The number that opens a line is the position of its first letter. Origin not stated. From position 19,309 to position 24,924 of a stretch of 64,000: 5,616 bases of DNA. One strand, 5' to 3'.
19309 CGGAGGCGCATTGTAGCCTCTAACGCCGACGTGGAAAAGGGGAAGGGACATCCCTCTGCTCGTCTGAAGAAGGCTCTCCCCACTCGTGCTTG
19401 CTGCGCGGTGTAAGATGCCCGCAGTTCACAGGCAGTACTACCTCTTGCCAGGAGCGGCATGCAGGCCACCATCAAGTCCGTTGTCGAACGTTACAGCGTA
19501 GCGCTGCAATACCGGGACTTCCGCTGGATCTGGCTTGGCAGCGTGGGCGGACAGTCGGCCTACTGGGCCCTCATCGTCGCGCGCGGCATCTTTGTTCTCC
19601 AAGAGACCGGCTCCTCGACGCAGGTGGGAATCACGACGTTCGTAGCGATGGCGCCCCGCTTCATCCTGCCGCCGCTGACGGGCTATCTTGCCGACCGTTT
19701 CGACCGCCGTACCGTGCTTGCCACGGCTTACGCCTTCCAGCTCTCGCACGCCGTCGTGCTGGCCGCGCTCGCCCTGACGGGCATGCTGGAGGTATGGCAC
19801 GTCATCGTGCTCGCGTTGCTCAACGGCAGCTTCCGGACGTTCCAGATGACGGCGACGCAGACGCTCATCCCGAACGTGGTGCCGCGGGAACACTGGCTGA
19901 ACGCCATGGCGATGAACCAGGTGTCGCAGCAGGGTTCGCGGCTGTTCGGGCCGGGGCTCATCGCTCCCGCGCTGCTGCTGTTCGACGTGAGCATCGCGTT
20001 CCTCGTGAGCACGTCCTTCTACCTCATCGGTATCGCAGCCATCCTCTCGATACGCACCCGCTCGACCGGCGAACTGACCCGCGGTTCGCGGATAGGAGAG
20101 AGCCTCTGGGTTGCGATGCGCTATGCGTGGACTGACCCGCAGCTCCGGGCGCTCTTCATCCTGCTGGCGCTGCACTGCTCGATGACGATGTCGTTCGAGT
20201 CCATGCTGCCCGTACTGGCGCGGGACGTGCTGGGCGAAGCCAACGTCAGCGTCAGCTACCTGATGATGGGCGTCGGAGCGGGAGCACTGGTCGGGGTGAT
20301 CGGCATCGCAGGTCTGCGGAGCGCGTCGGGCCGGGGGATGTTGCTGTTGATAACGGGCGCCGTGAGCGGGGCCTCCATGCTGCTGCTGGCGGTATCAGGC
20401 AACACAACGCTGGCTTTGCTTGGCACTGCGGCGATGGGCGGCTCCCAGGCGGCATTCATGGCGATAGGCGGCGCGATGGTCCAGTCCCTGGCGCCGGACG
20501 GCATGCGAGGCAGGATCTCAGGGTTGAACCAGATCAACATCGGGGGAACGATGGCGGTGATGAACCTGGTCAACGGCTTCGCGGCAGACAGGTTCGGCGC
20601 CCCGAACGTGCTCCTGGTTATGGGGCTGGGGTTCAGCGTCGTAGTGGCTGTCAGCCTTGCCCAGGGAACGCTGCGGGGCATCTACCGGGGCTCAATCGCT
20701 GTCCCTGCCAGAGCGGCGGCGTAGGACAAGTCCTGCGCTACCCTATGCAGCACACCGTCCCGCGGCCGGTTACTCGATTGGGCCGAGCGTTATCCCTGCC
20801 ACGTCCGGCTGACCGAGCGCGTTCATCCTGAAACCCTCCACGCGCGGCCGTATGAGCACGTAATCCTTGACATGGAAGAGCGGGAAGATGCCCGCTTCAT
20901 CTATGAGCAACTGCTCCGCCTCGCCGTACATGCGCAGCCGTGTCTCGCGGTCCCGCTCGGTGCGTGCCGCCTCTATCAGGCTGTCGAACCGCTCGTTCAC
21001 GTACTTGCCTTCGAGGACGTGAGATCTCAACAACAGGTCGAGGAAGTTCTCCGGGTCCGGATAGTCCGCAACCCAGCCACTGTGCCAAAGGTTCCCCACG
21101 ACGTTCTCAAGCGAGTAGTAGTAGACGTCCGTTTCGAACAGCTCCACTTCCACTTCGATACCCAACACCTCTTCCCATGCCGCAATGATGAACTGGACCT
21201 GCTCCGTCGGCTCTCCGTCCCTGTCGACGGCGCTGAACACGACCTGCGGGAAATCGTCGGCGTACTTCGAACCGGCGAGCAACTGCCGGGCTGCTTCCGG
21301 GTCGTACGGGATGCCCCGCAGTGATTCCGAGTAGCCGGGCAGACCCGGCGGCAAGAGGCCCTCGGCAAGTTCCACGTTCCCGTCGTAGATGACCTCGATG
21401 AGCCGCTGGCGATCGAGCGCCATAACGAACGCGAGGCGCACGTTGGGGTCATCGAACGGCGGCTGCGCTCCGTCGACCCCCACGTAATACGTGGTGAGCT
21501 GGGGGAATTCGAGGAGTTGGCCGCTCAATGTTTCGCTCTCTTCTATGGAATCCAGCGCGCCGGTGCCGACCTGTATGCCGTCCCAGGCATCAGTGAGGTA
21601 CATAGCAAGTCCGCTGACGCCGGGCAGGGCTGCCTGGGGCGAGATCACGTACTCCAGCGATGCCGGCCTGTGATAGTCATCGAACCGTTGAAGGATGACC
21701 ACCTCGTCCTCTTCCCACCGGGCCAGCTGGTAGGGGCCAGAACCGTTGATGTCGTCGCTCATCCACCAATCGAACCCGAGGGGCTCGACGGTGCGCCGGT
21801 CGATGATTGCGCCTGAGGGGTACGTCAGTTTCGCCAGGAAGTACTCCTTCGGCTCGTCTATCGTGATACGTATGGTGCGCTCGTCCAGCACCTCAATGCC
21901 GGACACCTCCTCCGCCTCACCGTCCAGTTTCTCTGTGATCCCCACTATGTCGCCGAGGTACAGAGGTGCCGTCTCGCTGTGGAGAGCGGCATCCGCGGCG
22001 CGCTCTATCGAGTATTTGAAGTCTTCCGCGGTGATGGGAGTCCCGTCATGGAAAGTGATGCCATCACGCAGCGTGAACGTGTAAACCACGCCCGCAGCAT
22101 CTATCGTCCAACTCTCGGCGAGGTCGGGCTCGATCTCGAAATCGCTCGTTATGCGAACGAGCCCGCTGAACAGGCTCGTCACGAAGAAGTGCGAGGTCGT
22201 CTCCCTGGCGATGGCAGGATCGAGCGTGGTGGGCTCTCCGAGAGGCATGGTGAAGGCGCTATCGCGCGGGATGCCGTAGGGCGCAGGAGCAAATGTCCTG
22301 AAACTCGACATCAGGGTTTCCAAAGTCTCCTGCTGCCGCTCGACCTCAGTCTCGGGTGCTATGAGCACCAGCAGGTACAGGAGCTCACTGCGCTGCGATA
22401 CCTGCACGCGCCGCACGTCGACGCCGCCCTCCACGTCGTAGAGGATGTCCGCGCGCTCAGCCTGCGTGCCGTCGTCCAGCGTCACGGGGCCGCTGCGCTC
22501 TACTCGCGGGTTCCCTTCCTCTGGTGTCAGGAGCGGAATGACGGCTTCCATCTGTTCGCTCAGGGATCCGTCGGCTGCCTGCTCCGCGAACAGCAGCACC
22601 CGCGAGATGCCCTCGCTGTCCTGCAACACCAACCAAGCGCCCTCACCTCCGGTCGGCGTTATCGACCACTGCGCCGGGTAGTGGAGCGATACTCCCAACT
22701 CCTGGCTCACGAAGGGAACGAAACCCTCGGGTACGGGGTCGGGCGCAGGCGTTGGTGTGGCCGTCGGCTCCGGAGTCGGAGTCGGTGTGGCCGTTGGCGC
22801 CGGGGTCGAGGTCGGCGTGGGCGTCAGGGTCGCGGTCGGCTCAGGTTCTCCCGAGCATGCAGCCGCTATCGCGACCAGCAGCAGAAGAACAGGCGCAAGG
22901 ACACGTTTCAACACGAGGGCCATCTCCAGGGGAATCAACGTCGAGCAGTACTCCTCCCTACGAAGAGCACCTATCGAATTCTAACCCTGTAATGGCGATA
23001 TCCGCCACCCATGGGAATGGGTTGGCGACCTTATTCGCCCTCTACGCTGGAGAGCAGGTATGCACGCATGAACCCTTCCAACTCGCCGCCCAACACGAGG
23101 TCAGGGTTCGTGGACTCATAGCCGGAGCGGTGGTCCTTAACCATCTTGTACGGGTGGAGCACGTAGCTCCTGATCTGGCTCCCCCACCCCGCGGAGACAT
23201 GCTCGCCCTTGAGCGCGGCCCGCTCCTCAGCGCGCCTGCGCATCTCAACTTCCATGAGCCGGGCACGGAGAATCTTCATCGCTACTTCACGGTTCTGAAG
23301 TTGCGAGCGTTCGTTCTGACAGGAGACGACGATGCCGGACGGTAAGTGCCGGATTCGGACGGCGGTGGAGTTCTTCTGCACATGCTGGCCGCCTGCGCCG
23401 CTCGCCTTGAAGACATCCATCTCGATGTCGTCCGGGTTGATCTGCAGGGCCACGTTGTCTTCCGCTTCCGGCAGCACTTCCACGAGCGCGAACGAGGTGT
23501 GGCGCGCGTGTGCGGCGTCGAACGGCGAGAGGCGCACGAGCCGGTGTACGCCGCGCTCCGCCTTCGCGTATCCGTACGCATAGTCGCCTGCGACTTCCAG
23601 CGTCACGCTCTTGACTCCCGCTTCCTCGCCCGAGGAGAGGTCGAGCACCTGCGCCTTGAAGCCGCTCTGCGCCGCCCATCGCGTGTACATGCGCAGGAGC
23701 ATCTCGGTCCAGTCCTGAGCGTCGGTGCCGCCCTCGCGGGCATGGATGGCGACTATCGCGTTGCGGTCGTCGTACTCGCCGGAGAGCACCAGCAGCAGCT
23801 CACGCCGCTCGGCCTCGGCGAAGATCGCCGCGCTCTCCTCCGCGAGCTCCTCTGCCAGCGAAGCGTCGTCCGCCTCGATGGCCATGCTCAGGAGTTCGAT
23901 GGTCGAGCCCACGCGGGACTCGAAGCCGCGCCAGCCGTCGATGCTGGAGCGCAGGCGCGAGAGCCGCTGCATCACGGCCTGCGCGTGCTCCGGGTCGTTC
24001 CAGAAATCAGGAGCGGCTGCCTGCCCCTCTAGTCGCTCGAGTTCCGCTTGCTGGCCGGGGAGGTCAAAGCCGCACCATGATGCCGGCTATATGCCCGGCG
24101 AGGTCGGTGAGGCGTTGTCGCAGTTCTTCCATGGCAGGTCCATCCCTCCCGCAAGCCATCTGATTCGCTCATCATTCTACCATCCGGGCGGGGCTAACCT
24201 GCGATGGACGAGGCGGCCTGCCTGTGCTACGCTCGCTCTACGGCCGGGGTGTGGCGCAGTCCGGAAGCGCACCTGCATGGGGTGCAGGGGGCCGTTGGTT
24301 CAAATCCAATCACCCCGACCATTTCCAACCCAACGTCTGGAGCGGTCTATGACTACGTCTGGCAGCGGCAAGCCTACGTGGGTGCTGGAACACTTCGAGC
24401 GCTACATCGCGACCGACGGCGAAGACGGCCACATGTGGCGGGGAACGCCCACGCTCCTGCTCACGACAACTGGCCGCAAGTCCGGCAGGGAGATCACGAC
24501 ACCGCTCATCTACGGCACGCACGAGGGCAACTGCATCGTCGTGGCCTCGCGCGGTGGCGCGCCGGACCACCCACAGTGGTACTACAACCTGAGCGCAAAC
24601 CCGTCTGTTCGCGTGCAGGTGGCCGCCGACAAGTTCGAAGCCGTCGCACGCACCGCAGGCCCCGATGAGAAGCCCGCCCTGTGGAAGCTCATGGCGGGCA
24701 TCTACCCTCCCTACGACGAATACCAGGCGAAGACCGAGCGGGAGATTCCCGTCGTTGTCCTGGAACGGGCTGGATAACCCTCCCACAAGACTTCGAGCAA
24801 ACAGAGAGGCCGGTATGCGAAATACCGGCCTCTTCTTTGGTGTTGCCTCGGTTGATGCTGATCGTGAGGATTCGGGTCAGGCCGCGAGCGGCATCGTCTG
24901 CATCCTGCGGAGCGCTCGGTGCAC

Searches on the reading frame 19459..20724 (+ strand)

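Call 70: search_protein_families(library=pfam, proteins=[window:19459-20724:+], max_evalue=0.001)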
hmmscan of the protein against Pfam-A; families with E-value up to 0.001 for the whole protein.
window:19459-20724:+ (421 aa): 2 families
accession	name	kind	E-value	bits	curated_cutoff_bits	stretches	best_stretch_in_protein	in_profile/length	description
PF05977.19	MFS_3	-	6.5e-35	121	27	1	17-400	8-391/524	Transmembrane secretion effector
PF07690.21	MFS_1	-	2e-29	103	33.4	1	25-359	2-337/347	Major Facilitator Superfamily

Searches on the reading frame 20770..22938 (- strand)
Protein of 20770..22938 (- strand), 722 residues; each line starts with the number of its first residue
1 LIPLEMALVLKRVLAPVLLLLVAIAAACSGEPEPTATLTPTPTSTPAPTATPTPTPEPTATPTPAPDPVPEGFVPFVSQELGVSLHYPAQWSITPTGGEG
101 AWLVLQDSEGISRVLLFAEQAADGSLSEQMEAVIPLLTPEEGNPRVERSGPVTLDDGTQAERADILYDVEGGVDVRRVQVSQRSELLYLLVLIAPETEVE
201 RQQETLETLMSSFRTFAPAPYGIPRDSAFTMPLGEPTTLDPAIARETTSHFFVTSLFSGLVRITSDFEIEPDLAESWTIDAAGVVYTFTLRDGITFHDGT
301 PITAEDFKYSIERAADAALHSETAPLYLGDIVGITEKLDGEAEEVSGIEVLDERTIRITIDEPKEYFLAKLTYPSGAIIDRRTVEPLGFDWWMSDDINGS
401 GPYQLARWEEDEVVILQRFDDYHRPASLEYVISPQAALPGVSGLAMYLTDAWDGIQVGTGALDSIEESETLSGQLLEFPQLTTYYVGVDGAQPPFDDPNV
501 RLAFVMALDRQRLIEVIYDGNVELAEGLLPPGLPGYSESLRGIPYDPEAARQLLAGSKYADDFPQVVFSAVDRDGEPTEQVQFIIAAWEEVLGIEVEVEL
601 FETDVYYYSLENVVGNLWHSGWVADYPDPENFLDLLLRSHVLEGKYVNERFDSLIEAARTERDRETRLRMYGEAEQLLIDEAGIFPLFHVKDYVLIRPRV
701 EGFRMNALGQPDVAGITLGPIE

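Call 70: search_protein_families(library=pfam, proteins=[window:20770-22938:-], max_evalue=0.001)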
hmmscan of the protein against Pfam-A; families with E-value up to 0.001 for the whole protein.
window:20770-22938:- (722 aa): 1 family
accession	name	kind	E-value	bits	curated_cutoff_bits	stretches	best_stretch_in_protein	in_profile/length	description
PF00496.27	SBP_bac_5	-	9.8e-73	245.8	32.4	1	268-638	1-362/368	Bacterial extracellular solute-binding proteins, family 5 Middle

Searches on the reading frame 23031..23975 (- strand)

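Call 70: search_protein_families(library=pfam, proteins=[window:23031-23975:-], max_evalue=0.001)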
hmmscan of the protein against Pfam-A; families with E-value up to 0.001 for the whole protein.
window:23031-23975:- (314 aa): 2 families
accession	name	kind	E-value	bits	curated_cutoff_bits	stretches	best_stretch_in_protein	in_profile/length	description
PF03462.23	PCRF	-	1.8e-44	152.3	24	1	2-165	28-194/194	PCRF domain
PF00472.26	RF-1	-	2.6e-40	137.4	35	1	174-283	2-116/116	RF-1 domain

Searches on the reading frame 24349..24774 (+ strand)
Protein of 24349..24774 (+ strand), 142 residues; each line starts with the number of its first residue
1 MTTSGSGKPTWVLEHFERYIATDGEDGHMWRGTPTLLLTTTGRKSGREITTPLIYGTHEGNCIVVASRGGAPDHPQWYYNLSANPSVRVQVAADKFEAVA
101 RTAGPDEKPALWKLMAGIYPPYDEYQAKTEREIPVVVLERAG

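Call 70: search_protein_families(library=pfam, proteins=[window:24349-24774:+], max_evalue=0.001)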
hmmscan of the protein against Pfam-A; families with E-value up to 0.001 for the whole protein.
seq(142 aa): 1 family
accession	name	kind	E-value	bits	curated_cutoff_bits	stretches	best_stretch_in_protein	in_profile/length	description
PF04075.20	F420H2_quin_red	-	5e-46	156.5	22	1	12-139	2-129/130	F420H(2)-dependent quinone reductase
